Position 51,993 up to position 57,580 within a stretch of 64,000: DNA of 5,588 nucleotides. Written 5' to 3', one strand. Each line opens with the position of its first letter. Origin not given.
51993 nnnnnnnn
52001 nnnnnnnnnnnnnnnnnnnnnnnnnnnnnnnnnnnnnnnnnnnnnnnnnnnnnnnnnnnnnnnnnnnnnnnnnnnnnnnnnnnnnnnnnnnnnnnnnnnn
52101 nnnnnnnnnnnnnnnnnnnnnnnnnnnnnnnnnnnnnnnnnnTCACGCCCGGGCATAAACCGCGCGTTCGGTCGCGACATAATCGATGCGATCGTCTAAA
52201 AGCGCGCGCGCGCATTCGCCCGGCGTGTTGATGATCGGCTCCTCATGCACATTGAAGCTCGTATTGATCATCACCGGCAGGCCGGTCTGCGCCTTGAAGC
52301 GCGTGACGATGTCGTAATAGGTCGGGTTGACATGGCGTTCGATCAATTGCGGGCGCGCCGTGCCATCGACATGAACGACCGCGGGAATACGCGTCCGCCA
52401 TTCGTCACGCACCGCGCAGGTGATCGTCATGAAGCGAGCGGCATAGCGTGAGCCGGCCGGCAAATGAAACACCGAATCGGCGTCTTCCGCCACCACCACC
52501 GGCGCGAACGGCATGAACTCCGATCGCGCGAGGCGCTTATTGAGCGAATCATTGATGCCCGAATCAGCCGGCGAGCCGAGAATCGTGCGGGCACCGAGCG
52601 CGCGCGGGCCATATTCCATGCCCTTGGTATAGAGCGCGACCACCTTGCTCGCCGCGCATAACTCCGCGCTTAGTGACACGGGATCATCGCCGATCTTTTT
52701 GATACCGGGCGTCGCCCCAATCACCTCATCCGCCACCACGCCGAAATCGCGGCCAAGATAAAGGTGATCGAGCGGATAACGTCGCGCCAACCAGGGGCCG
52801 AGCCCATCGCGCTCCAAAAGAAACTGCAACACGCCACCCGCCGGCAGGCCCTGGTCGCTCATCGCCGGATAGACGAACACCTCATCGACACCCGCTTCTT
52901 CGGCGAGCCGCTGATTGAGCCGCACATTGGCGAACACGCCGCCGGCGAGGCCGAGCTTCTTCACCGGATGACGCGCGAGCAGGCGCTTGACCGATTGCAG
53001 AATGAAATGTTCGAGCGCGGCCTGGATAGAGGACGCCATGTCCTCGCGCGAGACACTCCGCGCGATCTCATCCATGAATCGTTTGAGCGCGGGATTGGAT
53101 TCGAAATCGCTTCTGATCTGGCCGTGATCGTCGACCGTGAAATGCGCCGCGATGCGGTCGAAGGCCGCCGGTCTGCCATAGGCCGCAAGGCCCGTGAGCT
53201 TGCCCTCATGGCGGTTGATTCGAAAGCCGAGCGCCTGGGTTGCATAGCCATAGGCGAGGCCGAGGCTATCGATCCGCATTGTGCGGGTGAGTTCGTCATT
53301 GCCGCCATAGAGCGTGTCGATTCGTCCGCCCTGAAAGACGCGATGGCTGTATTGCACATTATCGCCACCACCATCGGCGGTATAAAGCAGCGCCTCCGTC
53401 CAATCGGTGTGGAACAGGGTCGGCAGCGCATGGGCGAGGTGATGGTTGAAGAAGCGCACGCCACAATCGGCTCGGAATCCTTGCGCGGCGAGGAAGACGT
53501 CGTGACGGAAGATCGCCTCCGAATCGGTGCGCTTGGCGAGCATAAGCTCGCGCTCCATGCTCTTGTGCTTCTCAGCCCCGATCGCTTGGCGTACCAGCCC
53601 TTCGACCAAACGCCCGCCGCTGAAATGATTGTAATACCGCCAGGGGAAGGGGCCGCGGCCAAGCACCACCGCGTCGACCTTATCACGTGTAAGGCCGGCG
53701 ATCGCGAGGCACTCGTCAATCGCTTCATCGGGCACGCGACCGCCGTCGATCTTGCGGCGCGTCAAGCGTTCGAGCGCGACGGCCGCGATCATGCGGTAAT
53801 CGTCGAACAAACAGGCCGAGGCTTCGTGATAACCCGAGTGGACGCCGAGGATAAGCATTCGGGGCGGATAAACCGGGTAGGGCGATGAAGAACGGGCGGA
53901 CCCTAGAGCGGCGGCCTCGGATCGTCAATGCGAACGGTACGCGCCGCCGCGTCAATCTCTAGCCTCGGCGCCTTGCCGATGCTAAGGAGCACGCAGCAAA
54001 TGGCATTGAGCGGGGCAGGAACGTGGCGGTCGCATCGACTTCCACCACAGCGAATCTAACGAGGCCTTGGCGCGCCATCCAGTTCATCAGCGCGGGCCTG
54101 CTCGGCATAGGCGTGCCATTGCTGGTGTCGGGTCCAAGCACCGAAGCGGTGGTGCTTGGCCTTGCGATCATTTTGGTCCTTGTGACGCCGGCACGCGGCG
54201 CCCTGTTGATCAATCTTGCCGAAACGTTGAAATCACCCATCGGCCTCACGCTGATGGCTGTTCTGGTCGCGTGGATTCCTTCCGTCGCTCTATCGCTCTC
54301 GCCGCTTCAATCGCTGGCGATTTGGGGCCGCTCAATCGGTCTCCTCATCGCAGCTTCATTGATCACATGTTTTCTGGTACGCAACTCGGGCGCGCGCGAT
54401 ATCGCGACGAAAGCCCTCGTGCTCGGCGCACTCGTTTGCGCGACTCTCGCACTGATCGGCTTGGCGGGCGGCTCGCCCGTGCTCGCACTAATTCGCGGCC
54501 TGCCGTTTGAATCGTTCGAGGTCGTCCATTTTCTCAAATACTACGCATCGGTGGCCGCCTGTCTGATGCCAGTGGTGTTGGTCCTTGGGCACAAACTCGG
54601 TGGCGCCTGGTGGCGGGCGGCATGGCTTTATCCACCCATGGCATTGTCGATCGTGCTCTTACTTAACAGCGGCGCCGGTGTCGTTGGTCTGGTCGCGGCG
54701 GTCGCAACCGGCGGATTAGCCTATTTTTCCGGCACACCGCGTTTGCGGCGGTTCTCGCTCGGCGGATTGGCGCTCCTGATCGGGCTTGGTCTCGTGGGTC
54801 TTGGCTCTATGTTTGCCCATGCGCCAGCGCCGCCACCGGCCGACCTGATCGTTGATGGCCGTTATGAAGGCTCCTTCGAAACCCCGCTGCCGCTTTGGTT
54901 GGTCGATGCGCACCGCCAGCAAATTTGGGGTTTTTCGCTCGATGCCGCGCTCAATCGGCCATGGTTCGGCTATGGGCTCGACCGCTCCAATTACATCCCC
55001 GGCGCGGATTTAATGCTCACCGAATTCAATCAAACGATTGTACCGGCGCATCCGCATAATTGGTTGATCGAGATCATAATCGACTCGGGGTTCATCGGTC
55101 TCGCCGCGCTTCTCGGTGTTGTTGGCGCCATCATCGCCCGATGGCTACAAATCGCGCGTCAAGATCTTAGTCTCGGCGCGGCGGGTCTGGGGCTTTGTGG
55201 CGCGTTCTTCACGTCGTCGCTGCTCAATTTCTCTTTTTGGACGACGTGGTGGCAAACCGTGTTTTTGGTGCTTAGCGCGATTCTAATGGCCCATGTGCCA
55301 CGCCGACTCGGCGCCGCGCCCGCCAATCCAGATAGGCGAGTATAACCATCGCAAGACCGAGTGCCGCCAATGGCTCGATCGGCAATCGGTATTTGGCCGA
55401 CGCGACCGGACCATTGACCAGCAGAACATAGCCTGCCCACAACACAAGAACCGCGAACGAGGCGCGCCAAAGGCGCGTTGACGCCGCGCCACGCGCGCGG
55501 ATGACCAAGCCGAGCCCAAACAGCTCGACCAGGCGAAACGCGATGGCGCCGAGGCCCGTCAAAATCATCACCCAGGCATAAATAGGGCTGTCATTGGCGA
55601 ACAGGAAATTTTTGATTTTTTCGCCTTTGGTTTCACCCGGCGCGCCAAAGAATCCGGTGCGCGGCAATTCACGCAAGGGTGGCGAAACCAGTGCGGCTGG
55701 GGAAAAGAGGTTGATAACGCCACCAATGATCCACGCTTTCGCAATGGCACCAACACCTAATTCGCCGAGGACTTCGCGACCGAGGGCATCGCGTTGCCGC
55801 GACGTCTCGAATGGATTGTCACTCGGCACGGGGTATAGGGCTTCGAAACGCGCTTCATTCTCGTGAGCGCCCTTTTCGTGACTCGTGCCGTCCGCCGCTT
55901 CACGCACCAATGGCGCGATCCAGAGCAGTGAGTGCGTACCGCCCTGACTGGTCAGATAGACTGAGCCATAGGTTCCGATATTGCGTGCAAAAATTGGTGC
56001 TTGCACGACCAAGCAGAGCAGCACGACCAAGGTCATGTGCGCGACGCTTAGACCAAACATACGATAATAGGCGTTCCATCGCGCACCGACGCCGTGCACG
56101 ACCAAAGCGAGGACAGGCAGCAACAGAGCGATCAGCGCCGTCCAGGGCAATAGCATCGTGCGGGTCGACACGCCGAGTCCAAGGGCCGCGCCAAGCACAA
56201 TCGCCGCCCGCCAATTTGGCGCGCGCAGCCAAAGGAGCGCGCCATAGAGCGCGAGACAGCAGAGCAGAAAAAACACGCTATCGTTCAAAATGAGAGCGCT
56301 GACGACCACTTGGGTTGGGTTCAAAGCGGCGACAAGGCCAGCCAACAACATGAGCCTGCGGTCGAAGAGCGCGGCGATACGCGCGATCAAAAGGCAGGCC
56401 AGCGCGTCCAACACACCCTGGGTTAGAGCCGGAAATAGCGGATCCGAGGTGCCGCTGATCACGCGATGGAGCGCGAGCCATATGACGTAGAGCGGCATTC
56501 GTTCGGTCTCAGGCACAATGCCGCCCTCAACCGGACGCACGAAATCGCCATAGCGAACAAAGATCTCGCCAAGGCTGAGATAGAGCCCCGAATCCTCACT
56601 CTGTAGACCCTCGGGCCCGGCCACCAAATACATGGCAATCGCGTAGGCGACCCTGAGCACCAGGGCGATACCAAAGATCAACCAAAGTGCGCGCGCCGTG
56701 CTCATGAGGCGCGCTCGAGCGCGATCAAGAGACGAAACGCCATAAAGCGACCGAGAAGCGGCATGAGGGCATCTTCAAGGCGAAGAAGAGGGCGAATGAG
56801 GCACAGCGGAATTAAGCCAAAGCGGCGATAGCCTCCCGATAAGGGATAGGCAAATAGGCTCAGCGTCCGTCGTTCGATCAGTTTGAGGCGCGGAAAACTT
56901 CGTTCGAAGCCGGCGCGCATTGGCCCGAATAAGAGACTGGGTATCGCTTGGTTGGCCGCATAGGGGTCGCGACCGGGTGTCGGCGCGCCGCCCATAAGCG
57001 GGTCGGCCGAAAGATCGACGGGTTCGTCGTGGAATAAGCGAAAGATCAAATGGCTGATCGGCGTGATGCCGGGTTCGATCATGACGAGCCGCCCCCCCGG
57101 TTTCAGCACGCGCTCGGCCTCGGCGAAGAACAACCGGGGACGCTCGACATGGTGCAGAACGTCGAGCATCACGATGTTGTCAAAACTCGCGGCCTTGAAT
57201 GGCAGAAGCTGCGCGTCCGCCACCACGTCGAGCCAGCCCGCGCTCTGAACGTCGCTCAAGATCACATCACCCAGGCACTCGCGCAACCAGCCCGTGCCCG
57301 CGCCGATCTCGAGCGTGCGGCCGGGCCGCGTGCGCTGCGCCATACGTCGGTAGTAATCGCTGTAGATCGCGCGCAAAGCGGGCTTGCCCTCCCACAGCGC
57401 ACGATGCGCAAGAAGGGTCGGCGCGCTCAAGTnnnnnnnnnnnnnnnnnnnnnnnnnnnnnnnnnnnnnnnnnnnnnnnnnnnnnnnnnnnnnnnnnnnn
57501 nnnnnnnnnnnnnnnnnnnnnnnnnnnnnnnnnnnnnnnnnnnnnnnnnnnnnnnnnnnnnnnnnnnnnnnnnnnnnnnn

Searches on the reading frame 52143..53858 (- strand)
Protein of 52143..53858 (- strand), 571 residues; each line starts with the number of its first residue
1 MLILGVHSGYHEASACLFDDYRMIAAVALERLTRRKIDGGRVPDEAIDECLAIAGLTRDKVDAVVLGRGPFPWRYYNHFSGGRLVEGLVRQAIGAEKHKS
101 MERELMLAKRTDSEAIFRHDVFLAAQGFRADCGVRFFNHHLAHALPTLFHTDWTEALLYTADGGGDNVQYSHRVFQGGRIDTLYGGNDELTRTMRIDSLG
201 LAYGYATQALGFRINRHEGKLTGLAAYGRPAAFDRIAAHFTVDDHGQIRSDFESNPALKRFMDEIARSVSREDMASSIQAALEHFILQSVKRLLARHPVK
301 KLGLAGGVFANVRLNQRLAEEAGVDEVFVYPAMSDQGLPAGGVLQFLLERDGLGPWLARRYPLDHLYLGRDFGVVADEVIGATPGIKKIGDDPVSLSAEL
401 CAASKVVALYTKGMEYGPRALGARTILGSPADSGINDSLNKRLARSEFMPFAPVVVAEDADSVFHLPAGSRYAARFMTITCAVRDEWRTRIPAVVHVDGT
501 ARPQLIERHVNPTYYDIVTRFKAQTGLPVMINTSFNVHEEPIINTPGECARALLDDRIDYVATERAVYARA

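Call 85: search_protein_families(library=ncbifam, proteins=[window:52143-53858:-], max_evalue=0.00001)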
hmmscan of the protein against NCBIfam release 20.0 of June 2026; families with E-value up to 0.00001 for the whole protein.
window:52143-53858:- (571 aa): 3 families
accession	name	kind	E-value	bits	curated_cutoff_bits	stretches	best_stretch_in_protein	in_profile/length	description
NF041651.1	nodul_NodU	equivalog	8.9e-33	113.9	1000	1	256-543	252-530/556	nodulation protein NodU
TIGR00329.1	gcp_kae1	subfamily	1.8e-07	30.7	207.8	1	267-332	227-293/305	tRNA (adenosine(37)-N6)-threonylcarbamoyltransferase complex transferase subunit TsaD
TIGR03723.1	T6A_TsaD_YgjD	equivalog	1.5e-06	27.6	296.1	1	266-326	227-287/314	tRNA (adenosine(37)-N6)-threonylcarbamoyltransferase complex transferase subunit TsaD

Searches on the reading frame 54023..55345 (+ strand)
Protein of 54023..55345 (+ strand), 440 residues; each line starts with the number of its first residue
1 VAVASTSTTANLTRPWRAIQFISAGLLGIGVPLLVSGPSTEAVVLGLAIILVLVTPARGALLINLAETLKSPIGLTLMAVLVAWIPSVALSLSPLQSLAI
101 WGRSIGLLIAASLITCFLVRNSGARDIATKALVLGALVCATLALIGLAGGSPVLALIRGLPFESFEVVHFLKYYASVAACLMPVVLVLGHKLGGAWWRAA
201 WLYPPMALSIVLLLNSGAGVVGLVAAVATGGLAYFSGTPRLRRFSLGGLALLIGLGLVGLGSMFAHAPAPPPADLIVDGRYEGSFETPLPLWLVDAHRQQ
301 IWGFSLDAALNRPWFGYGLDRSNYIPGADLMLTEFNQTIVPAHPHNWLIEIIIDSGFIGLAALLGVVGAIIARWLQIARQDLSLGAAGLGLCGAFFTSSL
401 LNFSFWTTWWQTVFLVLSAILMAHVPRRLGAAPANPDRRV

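Call 3: search_protein_families(library=pfam, proteins=[window:54023-55345:+], max_evalue=0.01)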
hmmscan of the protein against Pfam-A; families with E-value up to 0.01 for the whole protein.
window:54023-55345:+ (440 aa): 1 family
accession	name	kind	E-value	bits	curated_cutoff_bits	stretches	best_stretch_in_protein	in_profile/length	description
PF04932.20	Wzy_C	-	8.2e-11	42.3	31.7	1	208-364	7-149/149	O-Antigen ligase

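Call 4: search_protein_families(library=ncbifam, proteins=[window:54023-55345:+], max_evalue=0.01)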
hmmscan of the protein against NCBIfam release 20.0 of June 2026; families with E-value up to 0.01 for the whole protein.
window:54023-55345:+ (440 aa): 1 family
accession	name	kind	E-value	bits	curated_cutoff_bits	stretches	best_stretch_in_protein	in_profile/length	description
NF058641.1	TfpM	equivalog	0.0037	16.4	600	1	332-373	271-310/421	O-linking oligosaccharyltransferase TfpM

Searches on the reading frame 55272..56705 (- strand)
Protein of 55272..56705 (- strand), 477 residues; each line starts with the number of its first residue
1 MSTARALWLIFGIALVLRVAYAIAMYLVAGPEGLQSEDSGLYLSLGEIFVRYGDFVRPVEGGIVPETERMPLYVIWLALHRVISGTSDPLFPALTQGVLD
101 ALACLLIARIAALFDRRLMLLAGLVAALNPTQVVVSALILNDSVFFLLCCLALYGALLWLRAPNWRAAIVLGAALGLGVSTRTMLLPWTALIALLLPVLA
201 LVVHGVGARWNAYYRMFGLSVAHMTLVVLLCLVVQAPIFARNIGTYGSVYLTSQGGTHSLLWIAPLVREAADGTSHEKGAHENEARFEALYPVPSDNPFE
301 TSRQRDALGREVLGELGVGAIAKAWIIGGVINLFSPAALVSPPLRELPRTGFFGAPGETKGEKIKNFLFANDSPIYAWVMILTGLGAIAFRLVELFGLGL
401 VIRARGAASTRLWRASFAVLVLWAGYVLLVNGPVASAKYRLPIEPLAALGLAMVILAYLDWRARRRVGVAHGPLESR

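Call 3: search_protein_families(library=pfam, proteins=[window:55272-56705:-], max_evalue=0.01)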
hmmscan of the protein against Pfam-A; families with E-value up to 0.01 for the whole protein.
window:55272-56705:- (477 aa): 1 family
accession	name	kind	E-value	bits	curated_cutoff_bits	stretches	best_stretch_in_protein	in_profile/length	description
PF13231.12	PMT_2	-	0.00037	21.2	26.1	1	94-215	26-141/160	Dolichyl-phosphate-mannose-protein mannosyltransferase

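Call 4: search_protein_families(library=ncbifam, proteins=[window:55272-56705:-], max_evalue=0.01)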
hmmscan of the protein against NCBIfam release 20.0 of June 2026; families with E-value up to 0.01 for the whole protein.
window:55272-56705:- (477 aa): 0 families

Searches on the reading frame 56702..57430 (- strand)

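Call 3: search_protein_families(library=pfam, proteins=[window:56702-57430:-], max_evalue=0.01)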
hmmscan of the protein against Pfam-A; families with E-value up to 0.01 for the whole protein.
window:56702-57430:- (242 aa): 6 families
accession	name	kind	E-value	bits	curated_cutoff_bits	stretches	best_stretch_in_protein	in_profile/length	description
PF08241.18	Methyltransf_11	-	9.4e-15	55.5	21.2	1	69-117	47-95/95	Methyltransferase domain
PF13489.12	Methyltransf_23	-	2.4e-10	40.8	27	1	22-120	8-119/164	Methyltransferase domain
PF13649.12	Methyltransf_25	-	2.3e-08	35.1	27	1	69-113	51-97/97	Methyltransferase domain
PF08242.18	Methyltransf_12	-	4.9e-08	34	30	1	77-115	64-98/98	Methyltransferase domain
PF13847.12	Methyltransf_31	-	3.3e-07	30.5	27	1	70-121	60-113/145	Methyltransferase domain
PF01209.24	Ubie_methyltran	-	0.00078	19.3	20.1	1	69-120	103-154/233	ubiE/COQ5 methyltransferase family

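Call 4: search_protein_families(library=ncbifam, proteins=[window:56702-57430:-], max_evalue=0.01)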
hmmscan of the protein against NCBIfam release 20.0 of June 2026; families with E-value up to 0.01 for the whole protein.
window:56702-57430:- (242 aa): 20 families
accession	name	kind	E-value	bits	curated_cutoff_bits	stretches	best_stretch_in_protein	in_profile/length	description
NF045823.1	PthPhpthDimycoMt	equivalog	1.5e-07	30.9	300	1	69-116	118-165/256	phthiotriol/phenolphthiotriol dimycocerosates methyltransferase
NF045667.1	MTase_DVU1556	equivalog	1.6e-06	27.7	155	1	68-117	70-119/213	DVU_1556 family methyltransferase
NF001241.0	PRK00216.1-2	equivalog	2.2e-06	27.5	327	1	68-120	98-150/231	demethylmenaquinone methyltransferase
NF045825.1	FAmtase_mtf2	equivalog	2.3e-06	27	400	1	69-117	110-158/248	fatty-acid O-methyltransferase Mtf2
NF047649.1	MTase_UXPK_star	exception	9e-06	24.9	460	1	69-118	133-182/283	methyltransferase/UXPK-star double selenoprotein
NF001240.0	PRK00216.1-1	equivalog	1.5e-05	24.2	378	1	69-120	120-171/251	bifunctional demethylmenaquinone methyltransferase/2-methoxy-6-polyprenyl-1,4-benzoquinol methylase UbiE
TIGR01934.1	MenG_MenH_UbiE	subfamily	1.6e-05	24.3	158.35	1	69-120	93-144/223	ubiquinone/menaquinone biosynthesis methyltransferase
TIGR01983.1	UbiG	equivalog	5.4e-05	22.6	102.95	1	80-117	114-151/228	bifunctional 2-polyprenyl-6-hydroxyphenol methylase/3-demethylubiquinol 3-O-methyltransferase UbiG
NF052510.1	methyltran_MpqE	exception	6e-05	22.5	335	1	69-120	103-154/234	methyl-plastoquinone biosynthesis methyltransferase MpqE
TIGR02072.1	BioC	equivalog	6.1e-05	22.9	184.95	0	70-116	85-131/244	malonyl-ACP O-methyltransferase BioC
NF043040.1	corrin_prot_MT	hypoth_equivalog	0.00011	21.7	180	0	78-118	106-148/216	corrinoid protein-associated methyltransferase CpaM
NF001242.0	PRK00216.1-3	equivalog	0.00016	21.2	351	1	69-119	127-177/258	bifunctional demethylmenaquinone methyltransferase/2-methoxy-6-polyprenyl-1,4-benzoquinol methylase UbiE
TIGR04345.1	ovoA_Cterm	equivalog_domain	0.0004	20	170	1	71-117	123-169/242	putative 4-mercaptohistidine N1-methyltransferase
NF041537.1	ArsM_AhpD_UU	exception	0.00043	19.2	510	1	72-118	135-181/345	arsenite methyltransferase/AhpD domain selenoprotein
NF041536.1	ArsM_DUF2284_UU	exception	0.0013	17.2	575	1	71-118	134-181/459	arsenite methyltransferase/DUF2284 domain selenoprotein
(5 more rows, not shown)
